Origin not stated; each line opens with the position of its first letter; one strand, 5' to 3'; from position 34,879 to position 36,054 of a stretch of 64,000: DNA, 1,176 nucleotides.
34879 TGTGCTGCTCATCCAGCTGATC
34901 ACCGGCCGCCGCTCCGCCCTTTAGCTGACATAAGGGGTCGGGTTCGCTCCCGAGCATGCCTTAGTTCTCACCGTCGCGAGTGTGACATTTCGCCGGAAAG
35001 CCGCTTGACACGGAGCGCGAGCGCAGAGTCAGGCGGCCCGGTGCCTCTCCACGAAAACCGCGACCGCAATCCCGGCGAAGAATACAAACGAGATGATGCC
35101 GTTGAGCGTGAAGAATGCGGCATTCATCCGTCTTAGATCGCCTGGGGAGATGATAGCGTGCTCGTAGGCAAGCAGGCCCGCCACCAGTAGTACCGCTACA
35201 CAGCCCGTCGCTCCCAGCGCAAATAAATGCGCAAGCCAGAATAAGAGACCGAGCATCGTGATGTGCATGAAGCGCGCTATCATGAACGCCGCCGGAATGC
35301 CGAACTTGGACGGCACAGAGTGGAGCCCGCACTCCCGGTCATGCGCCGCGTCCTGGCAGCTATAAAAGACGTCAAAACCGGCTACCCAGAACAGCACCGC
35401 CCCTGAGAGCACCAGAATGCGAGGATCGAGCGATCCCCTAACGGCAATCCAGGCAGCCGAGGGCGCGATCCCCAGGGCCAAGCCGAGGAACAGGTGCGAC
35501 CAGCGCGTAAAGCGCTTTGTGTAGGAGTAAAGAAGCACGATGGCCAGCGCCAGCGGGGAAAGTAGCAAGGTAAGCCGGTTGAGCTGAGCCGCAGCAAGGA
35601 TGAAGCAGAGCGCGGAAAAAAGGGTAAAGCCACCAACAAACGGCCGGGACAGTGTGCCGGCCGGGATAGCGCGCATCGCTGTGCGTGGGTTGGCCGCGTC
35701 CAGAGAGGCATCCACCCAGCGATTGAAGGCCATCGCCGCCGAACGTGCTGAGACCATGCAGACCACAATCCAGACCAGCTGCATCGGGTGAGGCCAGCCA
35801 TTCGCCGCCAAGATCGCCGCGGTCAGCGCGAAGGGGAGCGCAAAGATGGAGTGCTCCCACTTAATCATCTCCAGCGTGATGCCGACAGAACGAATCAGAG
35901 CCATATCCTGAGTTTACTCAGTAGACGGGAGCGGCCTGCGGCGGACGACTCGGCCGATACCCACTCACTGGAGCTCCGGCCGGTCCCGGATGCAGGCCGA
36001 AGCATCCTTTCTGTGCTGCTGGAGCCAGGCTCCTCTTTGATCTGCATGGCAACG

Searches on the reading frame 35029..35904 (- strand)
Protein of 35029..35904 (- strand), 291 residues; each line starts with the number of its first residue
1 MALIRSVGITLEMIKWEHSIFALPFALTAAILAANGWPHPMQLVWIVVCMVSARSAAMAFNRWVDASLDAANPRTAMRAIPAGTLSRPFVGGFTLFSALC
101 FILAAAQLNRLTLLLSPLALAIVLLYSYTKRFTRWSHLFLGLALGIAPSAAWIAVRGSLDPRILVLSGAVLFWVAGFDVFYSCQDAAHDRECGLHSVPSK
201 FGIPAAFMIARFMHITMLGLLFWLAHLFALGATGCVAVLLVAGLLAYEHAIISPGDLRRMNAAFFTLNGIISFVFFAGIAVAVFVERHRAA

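Call 72: search_protein_families(library=ncbifam, proteins=[window:35029-35904:-], max_evalue=0.00001)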
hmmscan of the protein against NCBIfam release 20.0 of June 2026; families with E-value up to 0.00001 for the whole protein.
window:35029-35904:- (291 aa): 20 families
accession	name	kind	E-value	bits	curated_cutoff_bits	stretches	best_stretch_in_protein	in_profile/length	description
NF009524.0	PRK12886.1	equivalog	1.3e-96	323.4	387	1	2-287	3-288/291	prenyltransferase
NF009526.0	PRK12888.1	equivalog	6.1e-85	285.2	364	1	10-284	18-294/301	4-hydroxybenzoate octaprenyltransferase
TIGR01475.1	ubiA_other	subfamily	9.1e-83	278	180.8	1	9-283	4-280/282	UbiA-like polyprenyltransferase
NF041586.1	MqnP_DT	exception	4.1e-78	262.9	430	1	10-283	3-276/277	menaquinone biosynthesis prenyltransferase MqnP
NF041584.1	MqnP_SCO4491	exception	1.2e-72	245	420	1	11-278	7-277/285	menaquinone biosynthesis prenyltransferase MqnP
NF041585.1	MqnP_Cj_Hp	exception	5.7e-70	236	375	1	12-281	6-279/281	menaquinone biosynthesis prenyltransferase MqnP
NF009515.0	PRK12874.1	equivalog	2.7e-68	230.5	392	1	10-284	11-289/291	4-hydroxybenzoate polyprenyltransferase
NF009532.0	PRK12895.1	equivalog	1.2e-49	169.3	414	1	11-283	7-280/286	prenyltransferase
NF009609.0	PRK13106.1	equivalog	7.1e-47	160.2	349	1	9-285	17-297/301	prenyltransferase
TIGR01474.1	ubiA_proteo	equivalog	6e-36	124.4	275.45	1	26-283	23-281/282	4-hydroxybenzoate octaprenyltransferase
NF009517.0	PRK12876.1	equivalog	1.6e-26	93.4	419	1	45-279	51-292/300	prenyltransferase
TIGR01473.1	cyoE_ctaB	equivalog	2.6e-16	60.2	210.3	1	11-277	4-275/281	heme o synthase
NF009523.0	PRK12884.1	equivalog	1.6e-13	50.5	269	1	11-249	8-243/279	prenyltransferase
NF009514.0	PRK12873.1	equivalog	2.6e-13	50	246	1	30-220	36-232/297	4-hydroxybenzoate polyprenyltransferase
NF003349.0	PRK04375.1-2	equivalog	2.7e-12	46.5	246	1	26-174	44-195/318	heme o synthase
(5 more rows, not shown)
